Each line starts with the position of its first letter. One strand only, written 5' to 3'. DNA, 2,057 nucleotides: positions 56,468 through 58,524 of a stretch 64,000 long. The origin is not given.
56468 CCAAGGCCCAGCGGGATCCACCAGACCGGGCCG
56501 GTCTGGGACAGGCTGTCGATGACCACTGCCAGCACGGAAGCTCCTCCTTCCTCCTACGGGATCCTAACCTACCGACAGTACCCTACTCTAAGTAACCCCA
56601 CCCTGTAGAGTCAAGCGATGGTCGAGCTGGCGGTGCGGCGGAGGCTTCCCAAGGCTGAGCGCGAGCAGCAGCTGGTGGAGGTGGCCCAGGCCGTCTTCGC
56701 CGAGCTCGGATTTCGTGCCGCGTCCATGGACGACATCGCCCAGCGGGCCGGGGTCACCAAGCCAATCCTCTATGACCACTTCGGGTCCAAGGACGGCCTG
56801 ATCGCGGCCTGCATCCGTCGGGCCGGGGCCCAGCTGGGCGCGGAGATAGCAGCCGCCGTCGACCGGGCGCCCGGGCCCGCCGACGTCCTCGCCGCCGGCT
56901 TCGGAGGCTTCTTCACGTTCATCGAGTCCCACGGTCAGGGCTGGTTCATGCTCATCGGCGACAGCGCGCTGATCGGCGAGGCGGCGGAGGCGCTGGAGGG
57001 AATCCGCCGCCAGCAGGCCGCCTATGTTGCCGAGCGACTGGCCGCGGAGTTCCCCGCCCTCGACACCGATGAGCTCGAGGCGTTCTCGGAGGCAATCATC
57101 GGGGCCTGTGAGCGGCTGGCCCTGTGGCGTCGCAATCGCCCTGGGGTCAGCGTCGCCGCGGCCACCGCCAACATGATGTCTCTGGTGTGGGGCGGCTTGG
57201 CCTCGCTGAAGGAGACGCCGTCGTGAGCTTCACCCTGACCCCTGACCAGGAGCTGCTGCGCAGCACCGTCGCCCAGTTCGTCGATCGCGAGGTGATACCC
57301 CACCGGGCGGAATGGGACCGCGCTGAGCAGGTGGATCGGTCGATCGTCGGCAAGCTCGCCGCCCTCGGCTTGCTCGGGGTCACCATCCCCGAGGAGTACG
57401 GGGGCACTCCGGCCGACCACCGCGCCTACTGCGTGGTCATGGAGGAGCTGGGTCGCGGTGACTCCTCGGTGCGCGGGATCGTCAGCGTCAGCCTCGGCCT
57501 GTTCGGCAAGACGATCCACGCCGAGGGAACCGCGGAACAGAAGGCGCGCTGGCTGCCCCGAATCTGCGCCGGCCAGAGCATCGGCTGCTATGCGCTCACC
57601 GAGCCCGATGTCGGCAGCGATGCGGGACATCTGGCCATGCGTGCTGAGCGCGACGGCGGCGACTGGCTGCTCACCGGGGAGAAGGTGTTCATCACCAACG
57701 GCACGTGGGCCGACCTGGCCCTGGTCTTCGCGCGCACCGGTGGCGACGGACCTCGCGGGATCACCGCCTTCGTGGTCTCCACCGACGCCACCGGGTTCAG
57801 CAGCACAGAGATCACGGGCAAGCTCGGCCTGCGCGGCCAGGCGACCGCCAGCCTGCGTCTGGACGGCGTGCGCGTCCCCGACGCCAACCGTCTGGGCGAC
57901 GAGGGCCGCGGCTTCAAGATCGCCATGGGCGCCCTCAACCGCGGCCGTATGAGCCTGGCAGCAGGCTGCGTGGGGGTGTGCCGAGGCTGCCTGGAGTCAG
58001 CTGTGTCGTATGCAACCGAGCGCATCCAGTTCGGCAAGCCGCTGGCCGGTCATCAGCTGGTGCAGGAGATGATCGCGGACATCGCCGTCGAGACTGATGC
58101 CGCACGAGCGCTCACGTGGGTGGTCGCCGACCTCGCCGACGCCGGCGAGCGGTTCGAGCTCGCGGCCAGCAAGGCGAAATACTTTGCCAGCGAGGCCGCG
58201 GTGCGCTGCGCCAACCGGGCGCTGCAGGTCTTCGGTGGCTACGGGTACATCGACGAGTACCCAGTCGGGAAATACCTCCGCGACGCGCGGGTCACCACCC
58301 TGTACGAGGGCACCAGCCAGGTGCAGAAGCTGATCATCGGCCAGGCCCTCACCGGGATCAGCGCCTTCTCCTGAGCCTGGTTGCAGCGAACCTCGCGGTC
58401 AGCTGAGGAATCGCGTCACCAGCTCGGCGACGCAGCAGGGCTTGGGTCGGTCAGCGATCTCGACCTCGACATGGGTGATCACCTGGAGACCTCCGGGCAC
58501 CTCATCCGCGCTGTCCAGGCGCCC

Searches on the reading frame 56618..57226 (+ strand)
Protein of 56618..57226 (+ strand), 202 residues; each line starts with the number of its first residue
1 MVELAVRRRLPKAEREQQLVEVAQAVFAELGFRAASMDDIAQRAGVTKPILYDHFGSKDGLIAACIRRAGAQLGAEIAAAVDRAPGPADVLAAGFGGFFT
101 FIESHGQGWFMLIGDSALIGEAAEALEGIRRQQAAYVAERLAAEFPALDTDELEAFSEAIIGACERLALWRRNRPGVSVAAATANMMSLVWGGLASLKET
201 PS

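Call 8: search_protein_families(library=pfam, proteins=[window:56618-57226:+])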
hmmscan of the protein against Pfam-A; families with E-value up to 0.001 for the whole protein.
window:56618-57226:+ (202 aa): 3 families
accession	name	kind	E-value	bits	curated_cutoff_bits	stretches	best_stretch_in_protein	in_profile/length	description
PF00440.29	TetR_N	-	2.1e-16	59.8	24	1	20-65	2-47/47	Bacterial regulatory proteins, tetR family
PF21943.1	TetR_C_46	-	8.6e-11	42.5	27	1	88-192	2-108/109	Tetracyclin repressor-like, C-terminal domain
PF17782.7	DprA_WH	-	0.00048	20.5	22.9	0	11-47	2-38/61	DprA winged helix domain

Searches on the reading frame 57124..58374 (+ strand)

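Call 8: search_protein_families(library=pfam, proteins=[window:57124-58374:+])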
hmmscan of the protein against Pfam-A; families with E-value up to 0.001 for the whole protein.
window:57124-58374:+ (416 aa): 6 families
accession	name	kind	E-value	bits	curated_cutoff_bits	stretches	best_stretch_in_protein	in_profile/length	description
PF00441.29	Acyl-CoA_dh_1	-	3.8e-51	173.6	22.4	1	261-409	1-149/150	Acyl-CoA dehydrogenase, C-terminal domain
PF02771.21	Acyl-CoA_dh_N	-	8.4e-38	129.7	22.9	1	39-151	1-113/113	Acyl-CoA dehydrogenase, N-terminal domain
PF02770.24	Acyl-CoA_dh_M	-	2.6e-25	88.9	33.3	1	155-249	1-97/97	Acyl-CoA dehydrogenase, middle domain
PF08028.16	Acyl-CoA_dh_2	-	1.4e-20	74.4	22.7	1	278-398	3-133/134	Acyl-CoA dehydrogenase, C-terminal domain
PF22924.1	ACOX_C_alpha1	-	0.00016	22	27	0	341-403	100-162/169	Acyl-CoA oxidase, C-alpha1 domain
PF14749.11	Acyl-CoA_ox_N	-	0.00033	21.6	25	1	119-148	86-115/120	Acyl-coenzyme A oxidase N-terminal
